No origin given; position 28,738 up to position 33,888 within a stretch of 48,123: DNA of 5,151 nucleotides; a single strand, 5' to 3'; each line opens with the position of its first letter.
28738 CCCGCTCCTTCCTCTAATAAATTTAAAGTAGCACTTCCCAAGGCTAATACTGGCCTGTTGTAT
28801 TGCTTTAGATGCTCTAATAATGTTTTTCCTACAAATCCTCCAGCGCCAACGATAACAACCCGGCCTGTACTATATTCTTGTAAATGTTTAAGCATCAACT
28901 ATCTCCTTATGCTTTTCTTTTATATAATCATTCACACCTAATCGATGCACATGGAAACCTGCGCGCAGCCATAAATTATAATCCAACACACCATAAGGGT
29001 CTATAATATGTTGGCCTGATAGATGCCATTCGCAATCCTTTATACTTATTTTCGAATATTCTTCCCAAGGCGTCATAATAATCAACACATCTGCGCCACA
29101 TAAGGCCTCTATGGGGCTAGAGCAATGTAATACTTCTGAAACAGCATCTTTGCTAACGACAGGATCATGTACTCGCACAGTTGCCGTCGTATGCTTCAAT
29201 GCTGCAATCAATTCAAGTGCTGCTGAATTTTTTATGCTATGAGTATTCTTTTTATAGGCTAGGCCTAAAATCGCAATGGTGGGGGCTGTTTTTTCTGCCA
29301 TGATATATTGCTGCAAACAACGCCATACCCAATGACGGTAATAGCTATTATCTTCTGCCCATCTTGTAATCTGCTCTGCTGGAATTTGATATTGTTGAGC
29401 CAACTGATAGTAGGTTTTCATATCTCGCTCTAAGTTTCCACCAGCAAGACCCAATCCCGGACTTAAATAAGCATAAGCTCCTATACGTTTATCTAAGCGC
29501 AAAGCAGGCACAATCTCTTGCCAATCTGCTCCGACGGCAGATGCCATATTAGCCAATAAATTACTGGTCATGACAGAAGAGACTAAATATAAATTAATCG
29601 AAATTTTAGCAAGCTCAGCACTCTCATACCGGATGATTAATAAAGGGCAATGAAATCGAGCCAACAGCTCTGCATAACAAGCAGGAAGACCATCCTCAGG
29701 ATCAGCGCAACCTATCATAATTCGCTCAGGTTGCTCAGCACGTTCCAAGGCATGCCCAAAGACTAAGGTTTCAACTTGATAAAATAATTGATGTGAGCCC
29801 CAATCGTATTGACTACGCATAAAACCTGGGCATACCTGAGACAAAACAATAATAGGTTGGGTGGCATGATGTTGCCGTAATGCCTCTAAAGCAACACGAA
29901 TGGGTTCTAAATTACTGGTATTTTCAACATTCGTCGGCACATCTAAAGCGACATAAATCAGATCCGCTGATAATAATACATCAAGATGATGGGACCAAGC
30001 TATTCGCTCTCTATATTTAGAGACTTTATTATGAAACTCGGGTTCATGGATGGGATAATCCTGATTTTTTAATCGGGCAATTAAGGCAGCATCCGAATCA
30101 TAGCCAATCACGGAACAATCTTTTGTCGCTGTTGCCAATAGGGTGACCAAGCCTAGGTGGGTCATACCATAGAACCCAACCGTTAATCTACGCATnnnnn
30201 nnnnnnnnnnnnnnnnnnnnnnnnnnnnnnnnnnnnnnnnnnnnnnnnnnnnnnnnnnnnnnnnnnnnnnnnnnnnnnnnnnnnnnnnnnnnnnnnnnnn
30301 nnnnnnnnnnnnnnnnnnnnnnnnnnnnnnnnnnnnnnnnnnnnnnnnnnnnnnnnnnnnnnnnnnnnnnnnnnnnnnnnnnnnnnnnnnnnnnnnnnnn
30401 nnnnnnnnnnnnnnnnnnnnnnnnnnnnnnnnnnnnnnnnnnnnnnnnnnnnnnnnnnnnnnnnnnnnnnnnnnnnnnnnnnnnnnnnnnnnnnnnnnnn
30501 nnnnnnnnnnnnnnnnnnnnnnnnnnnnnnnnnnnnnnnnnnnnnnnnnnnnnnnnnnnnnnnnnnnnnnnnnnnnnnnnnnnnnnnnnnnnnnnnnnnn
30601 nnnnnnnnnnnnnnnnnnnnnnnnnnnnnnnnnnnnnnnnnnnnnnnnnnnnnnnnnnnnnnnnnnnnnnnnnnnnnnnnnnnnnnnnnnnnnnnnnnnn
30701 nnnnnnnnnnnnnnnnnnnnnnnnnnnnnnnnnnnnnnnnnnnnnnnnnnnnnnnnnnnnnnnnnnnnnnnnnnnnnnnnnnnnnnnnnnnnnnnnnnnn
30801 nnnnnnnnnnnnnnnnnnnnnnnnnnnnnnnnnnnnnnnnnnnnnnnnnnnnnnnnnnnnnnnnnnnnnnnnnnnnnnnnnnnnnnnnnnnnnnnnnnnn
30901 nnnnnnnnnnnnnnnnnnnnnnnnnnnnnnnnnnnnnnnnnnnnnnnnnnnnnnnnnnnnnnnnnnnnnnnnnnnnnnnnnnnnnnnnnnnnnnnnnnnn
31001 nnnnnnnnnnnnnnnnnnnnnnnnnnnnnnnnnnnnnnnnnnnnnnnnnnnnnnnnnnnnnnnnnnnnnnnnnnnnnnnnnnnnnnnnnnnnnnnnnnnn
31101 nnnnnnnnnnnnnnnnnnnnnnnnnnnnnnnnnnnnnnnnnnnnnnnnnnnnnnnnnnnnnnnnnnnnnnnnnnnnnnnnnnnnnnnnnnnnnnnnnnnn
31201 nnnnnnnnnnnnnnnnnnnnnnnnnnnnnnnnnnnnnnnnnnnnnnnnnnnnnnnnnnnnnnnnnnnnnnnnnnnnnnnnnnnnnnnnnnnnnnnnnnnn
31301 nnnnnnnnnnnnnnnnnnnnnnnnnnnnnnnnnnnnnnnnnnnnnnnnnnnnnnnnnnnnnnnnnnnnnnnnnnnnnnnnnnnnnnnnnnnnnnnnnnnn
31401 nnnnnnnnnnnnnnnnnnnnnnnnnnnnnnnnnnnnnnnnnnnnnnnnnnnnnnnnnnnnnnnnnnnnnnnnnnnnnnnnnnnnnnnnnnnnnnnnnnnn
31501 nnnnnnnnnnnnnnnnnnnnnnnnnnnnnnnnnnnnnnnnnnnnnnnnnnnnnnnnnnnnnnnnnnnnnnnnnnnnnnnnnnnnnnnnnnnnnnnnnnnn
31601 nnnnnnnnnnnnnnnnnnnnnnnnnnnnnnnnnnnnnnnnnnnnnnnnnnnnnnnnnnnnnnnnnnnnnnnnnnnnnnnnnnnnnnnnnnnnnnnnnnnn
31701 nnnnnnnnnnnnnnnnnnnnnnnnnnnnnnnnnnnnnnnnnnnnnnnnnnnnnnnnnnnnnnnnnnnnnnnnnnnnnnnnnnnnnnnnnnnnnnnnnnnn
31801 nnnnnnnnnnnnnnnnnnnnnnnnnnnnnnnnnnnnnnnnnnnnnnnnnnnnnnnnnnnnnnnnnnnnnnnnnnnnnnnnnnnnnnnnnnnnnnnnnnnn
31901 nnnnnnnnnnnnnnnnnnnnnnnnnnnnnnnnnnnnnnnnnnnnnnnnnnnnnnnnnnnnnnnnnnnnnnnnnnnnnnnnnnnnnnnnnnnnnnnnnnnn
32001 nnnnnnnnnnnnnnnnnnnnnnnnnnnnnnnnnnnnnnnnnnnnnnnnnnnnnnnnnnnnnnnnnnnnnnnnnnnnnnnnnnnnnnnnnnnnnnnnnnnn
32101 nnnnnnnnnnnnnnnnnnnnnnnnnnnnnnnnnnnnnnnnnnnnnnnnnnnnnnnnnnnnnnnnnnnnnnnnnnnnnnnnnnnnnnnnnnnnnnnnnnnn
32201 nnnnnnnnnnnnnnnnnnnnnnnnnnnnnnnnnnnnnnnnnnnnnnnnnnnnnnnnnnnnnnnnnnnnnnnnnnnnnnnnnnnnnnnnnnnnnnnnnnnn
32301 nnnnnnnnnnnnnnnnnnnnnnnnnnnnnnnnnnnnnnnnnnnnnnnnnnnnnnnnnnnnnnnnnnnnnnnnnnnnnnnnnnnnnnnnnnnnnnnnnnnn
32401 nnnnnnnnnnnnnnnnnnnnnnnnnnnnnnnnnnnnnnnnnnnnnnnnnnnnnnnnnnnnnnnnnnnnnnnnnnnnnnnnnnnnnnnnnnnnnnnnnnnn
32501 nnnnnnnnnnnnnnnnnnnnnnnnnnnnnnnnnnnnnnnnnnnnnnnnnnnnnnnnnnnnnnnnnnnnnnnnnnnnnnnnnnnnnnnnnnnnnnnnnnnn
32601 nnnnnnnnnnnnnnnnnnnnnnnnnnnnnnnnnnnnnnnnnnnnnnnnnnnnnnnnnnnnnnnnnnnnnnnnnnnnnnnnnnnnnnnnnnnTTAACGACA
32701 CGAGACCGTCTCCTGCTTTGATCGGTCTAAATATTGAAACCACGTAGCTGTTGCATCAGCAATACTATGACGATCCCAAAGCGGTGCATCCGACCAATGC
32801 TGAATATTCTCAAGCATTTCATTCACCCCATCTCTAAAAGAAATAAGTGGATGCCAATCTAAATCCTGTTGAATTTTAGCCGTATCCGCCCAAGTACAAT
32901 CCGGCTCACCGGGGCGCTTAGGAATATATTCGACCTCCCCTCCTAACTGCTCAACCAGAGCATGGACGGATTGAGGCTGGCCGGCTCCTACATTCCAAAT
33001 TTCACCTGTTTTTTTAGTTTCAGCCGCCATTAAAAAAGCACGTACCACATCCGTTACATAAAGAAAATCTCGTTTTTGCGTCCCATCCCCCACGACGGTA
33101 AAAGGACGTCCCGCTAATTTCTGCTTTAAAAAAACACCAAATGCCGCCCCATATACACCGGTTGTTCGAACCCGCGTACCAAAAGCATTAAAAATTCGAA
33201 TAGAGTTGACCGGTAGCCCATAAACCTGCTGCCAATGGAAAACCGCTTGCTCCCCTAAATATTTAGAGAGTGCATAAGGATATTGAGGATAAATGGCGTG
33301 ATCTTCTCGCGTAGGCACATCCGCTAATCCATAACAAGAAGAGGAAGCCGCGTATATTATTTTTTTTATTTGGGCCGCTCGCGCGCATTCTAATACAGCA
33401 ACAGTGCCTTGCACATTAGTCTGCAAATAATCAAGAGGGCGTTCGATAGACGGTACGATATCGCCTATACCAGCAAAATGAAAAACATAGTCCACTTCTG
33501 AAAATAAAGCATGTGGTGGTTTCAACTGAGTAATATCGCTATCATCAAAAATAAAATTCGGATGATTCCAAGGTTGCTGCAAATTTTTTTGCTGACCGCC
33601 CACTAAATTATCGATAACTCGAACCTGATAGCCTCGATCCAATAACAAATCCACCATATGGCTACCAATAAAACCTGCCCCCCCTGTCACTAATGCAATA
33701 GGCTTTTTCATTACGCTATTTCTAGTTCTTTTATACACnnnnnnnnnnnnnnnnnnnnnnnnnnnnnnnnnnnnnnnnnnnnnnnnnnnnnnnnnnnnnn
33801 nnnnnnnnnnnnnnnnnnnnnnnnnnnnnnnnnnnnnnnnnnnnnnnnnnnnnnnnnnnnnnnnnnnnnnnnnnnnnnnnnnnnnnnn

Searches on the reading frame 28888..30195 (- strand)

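Call 36: search_protein_families(library=pfam, max_evalue=0.00001, proteins=[window:28888-30195:-])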
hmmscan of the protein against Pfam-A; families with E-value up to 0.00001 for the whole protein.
window:28888-30195:- (435 aa): 3 families
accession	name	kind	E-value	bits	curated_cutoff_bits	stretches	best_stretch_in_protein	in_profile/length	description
PF03720.21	UDPG_MGDP_dh_C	-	3.6e-22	79.1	30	1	308-405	1-102/103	UDP-glucose/GDP-mannose dehydrogenase family, UDP binding domain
PF00984.24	UDPG_MGDP_dh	-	5.9e-16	58.8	25.4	1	191-283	1-92/94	UDP-glucose/GDP-mannose dehydrogenase family, central domain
PF03721.20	UDPG_MGDP_dh_N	-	4.4e-12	46.4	27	1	6-167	3-179/187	UDP-glucose/GDP-mannose dehydrogenase family, NAD binding domain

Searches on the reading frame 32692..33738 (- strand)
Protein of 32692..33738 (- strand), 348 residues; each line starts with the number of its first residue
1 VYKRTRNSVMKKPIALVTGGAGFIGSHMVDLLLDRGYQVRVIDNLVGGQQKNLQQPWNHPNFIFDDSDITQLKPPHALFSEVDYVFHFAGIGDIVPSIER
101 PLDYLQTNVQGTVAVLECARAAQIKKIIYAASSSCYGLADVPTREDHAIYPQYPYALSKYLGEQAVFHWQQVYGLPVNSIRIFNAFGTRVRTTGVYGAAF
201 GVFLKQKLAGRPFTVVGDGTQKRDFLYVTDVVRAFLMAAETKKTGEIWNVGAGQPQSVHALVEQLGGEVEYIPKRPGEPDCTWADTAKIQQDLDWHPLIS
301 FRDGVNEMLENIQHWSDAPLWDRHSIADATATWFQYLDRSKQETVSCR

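Call 7: search_protein_families(library=pfam, proteins=[window:32692-33738:-])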
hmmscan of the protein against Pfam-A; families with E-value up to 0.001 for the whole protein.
window:32692-33738:- (348 aa): 8 families
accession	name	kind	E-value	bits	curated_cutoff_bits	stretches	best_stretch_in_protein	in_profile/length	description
PF01370.27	Epimerase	-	6.4e-58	196.4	20.9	1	15-251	1-240/240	NAD dependent epimerase/dehydratase family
PF16363.11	GDP_Man_Dehyd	-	3.5e-56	191.5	27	1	16-308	1-332/332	GDP-mannose 4,6 dehydratase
PF01073.25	3Beta_HSD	-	4.3e-21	75.6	22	1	16-240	1-230/280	3-beta hydroxysteroid dehydrogenase/isomerase family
PF02719.21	Polysacc_synt_2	-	3.5e-14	53.1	20.2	1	16-266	2-244/293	Polysaccharide biosynthesis protein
PF07993.18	NAD_binding_4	-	1.6e-11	44.3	20.1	1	77-183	84-205/258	Male sterility protein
PF04321.23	RmlD_sub_bind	-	1.9e-05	24.3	27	1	16-168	4-138/287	RmlD substrate binding domain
PF13460.12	NAD_binding_10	-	0.0001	22.7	27.2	1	19-137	1-103/184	NAD(P)H-binding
PF05368.20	NmrA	-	0.00019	21.5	27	1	16-132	6-107/298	NmrA-like family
